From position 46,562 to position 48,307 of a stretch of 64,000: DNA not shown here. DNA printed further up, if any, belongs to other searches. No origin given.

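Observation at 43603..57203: Large envelope-glycoconjugate locus built from iterated, translationally coupled GT87/DUF2029 + membrane alkaline-phosphatase-superfamily gene pairs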

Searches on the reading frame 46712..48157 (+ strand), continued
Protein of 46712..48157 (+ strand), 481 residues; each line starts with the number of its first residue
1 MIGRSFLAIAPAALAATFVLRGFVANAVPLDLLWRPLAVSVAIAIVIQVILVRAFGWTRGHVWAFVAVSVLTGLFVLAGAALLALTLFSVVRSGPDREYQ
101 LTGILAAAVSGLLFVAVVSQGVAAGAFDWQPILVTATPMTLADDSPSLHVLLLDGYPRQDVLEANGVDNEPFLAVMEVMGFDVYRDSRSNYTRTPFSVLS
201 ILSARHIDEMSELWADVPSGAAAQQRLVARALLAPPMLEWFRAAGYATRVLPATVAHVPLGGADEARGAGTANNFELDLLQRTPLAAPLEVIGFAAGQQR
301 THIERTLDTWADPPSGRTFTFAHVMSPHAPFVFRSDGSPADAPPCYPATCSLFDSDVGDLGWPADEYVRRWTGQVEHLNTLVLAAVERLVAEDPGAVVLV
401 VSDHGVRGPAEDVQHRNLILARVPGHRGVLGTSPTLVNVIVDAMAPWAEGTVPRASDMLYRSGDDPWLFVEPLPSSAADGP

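Call 30: fold_search(model_id=the predicted structure, library=pdb)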
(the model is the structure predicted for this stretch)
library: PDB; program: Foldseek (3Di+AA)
matches with E <= 10: 476; with E <= 0.001: 166
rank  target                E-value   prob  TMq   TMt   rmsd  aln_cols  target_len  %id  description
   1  9nww_B                3.4e-08  1.00  0.42  0.38  14.7       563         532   13  Single-particle cryo-EM structure of the first variant of mobilized colistin resistance (MCR-1) in its ligand-bound st (released 2025-12-17)
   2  6a82_B                7.0e-08  1.00  0.40  0.52   7.1       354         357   12  Crystal structure of the C-terminal periplasmic domain of EcEptC from Escherichia coli (released 2018-12-26)
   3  5fgn                  1.8e-07  1.00  0.38  0.35  15.4       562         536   14  Integral membrane protein lipooligosaccharide phosphoethanolamine transferase A (EptA) from Neisseria meningitidis (released 2017-02-15)
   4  6a82_A                2.3e-07  1.00  0.39  0.51   7.1       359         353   11  Crystal structure of the C-terminal periplasmic domain of EcEptC from Escherichia coli (released 2018-12-26)
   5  5k4p                  2.9e-07  1.00  0.40  0.57   7.3       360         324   16  Catalytic Domain of MCR-1 phosphoethanolamine transferase (released 2016-08-31)
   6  6g5z_A                3.1e-07  1.00  0.37  0.35  10.5       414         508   14  Choline sulfatase from Ensifer (Sinorhizobium) meliloti (released 2019-04-10)
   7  6fny_H                3.3e-07  1.00  0.38  0.36   9.4       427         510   13  CRYSTAL STRUCTURE OF A CHOLINE SULFATASE FROM SINORHIZOBIUM MELLILOTI (released 2018-02-28)
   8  6fny_A                3.4e-07  1.00  0.38  0.36  10.4       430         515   14  CRYSTAL STRUCTURE OF A CHOLINE SULFATASE FROM SINORHIZOBIUM MELLILOTI (released 2018-02-28)
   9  5lrn_A                4.9e-07  1.00  0.40  0.56   7.2       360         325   15  Structure of mono-zinc MCR-1 in P21 space group (released 2016-12-07)
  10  5ylc                  5.7e-07  1.00  0.41  0.57   7.1       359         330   15  Crystal Structure of MCR-1 Catalytic Domain (released 2017-11-08)
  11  6pt6_A                6.4e-07  1.00  0.38  0.39   8.8       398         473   11  Crystal structure of PsS1_NC C84S in complex with i-neocarratetraose (released 2019-09-25)
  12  6fny_C                6.4e-07  1.00  0.39  0.37   9.8       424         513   14  CRYSTAL STRUCTURE OF A CHOLINE SULFATASE FROM SINORHIZOBIUM MELLILOTI (released 2018-02-28)
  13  9koq_B                7.1e-07  1.00  0.42  0.43   7.8       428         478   14  Crystal structure of an Arylsulfatase from Enterococcus faecium (released 2025-07-30)
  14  6fny_D                7.1e-07  1.00  0.37  0.35  10.2       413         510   14  CRYSTAL STRUCTURE OF A CHOLINE SULFATASE FROM SINORHIZOBIUM MELLILOTI (released 2018-02-28)
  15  7pth_B                7.4e-07  1.00  0.39  0.37   9.4       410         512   16  C54S mutant of choline-sulfatase from E. meliloti CECT4857 bound to choline (released 2022-08-03)
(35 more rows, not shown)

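Call 42: find_homologous_proteins(query=A5, max_evalue=1e-10)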
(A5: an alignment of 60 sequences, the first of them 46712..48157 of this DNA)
Query A5 (60 sequences) (481 aa, profile of the alignment): 37 proteins with E <= 1e-10 among 8000 candidates.
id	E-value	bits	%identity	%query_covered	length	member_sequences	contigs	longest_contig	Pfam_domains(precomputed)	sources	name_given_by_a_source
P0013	6.9e-133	462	53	97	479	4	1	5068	PF00884.29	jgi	jgi:hypothetical protein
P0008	4.9e-132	459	53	97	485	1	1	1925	PF00884.29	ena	-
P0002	8.1e-132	458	55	98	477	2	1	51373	PF00884.29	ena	-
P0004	1.2e-131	458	55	98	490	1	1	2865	PF00884.29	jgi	-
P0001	8.1e-131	455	100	100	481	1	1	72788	-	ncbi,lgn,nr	ncbi:MAG TPA: hypothetical protein VHR55_12870 [Candidatus Limnocylindria bacterium]|nr:hypothetical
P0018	1.2e-130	455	53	95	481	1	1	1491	PF00884.29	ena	-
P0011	5.7e-130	452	54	96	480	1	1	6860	PF00884.29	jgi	jgi:hypothetical protein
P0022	2.1e-129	451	51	97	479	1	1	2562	PF00884.29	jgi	jgi:hypothetical protein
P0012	2.4e-129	450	53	97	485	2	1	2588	PF00884.29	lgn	-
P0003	7.3e-129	449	53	100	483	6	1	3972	PF00884.29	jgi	jgi:hypothetical protein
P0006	3.9e-127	443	54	98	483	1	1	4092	PF00884.29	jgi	jgi:MFS family permease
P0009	9.8e-127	442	52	98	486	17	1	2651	PF00884.29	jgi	jgi:hypothetical protein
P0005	3.2e-126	440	54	99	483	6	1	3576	PF00884.29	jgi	jgi:hypothetical protein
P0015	3.7e-126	440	51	99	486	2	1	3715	PF00884.29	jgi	jgi:hypothetical protein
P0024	6.8e-126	439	50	94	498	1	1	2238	PF00884.29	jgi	-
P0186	2.0e-91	325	26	64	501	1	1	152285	-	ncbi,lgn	-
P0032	1.2e-65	240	52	65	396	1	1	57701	-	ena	-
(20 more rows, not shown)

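Call 43: find_encoding_contigs(protein=P0045, flank=8000, max_places=2)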
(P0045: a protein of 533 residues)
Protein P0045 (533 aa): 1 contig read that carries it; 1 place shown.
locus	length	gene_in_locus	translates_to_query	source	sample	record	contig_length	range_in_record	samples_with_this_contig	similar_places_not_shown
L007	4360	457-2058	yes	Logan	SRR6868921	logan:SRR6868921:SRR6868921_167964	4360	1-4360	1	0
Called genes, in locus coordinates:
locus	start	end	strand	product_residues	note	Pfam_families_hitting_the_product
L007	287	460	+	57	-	-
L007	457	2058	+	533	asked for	-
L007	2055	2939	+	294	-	-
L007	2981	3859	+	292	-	PF09594:GT87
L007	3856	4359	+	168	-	?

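Call 44: list_cluster_members(proteins=[P0040, P0043, P0047, P0055, P0061, P0071, P0090, P0107, P0127, P0164])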
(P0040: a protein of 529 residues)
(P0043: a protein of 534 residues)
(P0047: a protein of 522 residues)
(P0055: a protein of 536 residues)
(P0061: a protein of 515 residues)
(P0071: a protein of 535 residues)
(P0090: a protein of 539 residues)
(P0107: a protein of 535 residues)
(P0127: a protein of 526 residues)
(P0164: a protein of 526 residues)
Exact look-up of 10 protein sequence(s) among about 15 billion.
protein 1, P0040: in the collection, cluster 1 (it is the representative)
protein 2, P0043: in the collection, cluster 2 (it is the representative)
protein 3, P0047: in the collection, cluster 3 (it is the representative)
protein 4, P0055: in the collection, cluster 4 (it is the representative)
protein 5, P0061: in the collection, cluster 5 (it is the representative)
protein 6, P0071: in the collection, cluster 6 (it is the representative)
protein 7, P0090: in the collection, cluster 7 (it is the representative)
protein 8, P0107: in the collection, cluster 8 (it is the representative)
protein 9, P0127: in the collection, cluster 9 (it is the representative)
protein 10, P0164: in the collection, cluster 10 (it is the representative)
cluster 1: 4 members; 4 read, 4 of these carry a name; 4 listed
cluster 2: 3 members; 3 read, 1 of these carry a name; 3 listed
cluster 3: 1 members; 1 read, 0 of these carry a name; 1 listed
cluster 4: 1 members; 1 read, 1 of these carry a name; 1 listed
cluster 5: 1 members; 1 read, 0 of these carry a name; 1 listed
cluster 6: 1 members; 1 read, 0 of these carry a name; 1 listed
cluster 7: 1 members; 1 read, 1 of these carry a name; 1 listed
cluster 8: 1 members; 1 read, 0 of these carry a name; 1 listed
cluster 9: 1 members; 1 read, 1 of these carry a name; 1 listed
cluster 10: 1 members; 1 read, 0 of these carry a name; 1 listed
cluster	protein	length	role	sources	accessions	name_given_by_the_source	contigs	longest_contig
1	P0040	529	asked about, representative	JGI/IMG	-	hypothetical protein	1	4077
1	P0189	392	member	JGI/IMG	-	hypothetical protein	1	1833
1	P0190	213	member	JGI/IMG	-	hypothetical protein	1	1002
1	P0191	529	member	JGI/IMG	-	hypothetical protein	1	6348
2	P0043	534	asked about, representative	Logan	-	-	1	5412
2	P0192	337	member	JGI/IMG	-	hypothetical protein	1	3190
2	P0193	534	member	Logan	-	-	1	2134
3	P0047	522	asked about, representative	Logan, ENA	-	-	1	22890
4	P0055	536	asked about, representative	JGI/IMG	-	hypothetical protein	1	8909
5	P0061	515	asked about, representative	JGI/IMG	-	-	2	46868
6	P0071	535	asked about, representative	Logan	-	-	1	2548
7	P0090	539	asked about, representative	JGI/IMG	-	hypothetical protein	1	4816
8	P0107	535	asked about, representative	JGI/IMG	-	-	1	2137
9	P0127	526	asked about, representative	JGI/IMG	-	hypothetical protein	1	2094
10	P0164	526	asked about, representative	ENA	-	-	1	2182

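Call 45: find_encoding_contigs(protein=P0061, flank=10000, max_places=1)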
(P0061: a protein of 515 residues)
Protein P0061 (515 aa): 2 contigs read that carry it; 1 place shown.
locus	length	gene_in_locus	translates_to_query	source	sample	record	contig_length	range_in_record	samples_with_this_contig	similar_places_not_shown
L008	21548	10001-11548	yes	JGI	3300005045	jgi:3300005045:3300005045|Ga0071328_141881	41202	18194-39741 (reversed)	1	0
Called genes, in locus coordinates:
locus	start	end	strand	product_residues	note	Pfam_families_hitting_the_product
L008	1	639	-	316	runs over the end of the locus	PF00291:PALP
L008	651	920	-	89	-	PF02597:ThiS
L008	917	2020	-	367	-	PF00581:Rhodanese, PF00899:ThiF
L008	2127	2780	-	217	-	PF08808:RES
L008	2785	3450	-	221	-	-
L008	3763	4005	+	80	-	PF01402:RHH_1 (weak)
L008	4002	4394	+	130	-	PF01850:PIN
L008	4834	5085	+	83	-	-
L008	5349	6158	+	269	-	PF00395:SLH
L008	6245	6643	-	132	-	PF01042:Ribonuc_L-PSP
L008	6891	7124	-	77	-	-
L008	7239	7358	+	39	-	-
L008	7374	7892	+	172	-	-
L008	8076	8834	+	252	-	-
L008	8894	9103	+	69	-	-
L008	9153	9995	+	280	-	PF09594:GT87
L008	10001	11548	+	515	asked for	-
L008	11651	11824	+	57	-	-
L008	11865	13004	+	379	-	-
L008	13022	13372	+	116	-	-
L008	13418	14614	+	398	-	PF13439:Glyco_transf_4 (weak), PF13579:Glyco_trans_4_4, PF00534:Glycos_transf_1, PF13692:Glyco_trans_1_4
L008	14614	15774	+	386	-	PF01041:DegT_DnrJ_EryC1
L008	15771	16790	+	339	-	PF01370:Epimerase, PF04321:RmlD_sub_bind (weak), PF16363:GDP_Man_Dehyd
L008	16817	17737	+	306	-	PF01370:Epimerase, PF16363:GDP_Man_Dehyd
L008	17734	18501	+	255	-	PF05050:Methyltransf_21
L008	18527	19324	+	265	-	PF05050:Methyltransf_21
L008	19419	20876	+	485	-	PF01943:Polysacc_synt, PF13440:Polysacc_synt_3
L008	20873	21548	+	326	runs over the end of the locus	PF00535:Glycos_transf_2, PF13641:Glyco_tranf_2_3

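Call 46: find_encoding_contigs(protein=P0047, flank=10000, max_places=1)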
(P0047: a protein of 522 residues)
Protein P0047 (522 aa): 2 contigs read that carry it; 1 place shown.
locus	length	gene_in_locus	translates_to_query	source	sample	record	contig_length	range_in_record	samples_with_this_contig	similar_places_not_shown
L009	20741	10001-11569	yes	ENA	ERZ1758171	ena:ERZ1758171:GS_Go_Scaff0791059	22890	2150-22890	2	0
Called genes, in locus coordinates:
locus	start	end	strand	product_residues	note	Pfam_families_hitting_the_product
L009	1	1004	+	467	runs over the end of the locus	-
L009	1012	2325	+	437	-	PF01467:CTP_transf_like, PF13714:PEP_mutase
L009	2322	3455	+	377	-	PF02776:TPP_enzyme_N, PF02775:TPP_enzyme_C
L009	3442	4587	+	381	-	PF00465:Fe-ADH, PF13685:Fe-ADH_2 (weak), PF25137:ADH_Fe_C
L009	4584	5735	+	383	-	PF04464:Glyphos_transf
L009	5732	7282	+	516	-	-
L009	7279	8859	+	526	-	-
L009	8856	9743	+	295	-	PF09594:GT87 (weak)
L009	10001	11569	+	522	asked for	PF00884:Sulfatase (weak)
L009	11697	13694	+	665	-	PF01564:Spermine_synth (weak)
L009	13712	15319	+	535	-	PF00884:Sulfatase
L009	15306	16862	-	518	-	-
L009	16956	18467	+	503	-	-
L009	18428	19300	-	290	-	PF09594:GT87 (weak)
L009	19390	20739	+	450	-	?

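Call 48: list_cluster_members(proteins=[P0049, P0059, P0068, P0074, P0080, P0093, P0100, P0113, P0146, P0178])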
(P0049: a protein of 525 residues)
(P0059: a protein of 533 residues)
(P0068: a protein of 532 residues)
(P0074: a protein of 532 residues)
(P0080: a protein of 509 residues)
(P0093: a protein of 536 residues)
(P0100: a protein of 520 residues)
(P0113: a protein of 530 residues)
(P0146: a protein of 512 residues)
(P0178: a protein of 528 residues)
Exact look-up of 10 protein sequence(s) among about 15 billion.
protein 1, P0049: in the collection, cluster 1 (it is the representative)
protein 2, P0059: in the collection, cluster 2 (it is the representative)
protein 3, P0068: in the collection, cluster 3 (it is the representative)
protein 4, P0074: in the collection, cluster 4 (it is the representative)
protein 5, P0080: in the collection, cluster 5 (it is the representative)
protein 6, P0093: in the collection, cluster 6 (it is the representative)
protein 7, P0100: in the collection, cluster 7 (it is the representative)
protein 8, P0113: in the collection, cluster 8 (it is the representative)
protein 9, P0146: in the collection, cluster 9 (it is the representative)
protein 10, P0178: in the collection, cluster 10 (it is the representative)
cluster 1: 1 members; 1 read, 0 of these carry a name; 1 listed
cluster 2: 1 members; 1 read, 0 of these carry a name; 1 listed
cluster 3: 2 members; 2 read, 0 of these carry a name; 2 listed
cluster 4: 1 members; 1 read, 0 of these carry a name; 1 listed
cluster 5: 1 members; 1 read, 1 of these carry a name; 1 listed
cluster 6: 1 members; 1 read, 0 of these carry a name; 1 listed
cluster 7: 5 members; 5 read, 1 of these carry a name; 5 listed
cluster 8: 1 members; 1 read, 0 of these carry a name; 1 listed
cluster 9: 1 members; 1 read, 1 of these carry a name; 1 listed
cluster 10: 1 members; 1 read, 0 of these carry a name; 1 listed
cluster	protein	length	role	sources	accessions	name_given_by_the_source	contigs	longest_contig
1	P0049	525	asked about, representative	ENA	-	-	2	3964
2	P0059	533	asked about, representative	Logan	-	-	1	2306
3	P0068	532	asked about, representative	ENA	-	-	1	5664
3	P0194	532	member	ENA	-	-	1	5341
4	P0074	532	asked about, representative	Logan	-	-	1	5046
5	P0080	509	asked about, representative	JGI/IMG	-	hypothetical protein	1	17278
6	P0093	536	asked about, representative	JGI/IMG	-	-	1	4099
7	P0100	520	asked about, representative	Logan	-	-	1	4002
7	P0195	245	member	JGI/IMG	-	hypothetical protein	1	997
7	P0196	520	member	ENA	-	-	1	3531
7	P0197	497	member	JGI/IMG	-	-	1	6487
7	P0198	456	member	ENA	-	-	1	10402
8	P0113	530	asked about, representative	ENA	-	-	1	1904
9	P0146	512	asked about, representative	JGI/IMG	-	hypothetical protein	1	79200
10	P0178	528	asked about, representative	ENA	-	-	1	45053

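Call 49: find_encoding_contigs(protein=P0146, flank=10000, max_places=1)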
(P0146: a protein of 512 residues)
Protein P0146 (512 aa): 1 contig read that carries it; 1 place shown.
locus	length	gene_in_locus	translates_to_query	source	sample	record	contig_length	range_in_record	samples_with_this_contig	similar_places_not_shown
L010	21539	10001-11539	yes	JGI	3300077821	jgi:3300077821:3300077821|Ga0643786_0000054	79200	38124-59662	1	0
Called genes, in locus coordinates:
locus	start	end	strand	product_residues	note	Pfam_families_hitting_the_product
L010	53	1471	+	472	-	PF01966:HD, PF13487:HD_5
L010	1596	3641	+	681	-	PF17248:DUF5317, PF05977:MFS_3, PF07690:MFS_1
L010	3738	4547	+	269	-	-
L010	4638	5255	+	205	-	PF01135:PCMT, PF00398:RrnaAD (weak), PF13649:Methyltransf_25 (faint)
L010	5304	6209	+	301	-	-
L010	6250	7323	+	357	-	PF02585:PIG-L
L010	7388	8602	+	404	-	PF03155:Alg6_Alg8 (weak)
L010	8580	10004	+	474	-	-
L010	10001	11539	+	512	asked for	-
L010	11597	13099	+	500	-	-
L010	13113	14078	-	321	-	PF25084:LbH_EIF2B (faint), PF25087:GMPPB_C (faint), PF00132:Hexapep (weak), PF14602:Hexapep_2 (faint), PF00132:Hexapep (weak), PF05523:FdtA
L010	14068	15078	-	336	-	PF00535:Glycos_transf_2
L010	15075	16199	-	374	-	PF01041:DegT_DnrJ_EryC1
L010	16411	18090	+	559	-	PF13231:PMT_2 (weak)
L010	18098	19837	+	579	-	PF13231:PMT_2 (weak)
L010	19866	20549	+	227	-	-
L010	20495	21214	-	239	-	PF00535:Glycos_transf_2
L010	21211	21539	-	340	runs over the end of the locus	PF01370:Epimerase, PF04321:RmlD_sub_bind (faint), PF07993:NAD_binding_4 (faint), PF13460:NAD_binding_10, PF16363:GDP_Man_Dehyd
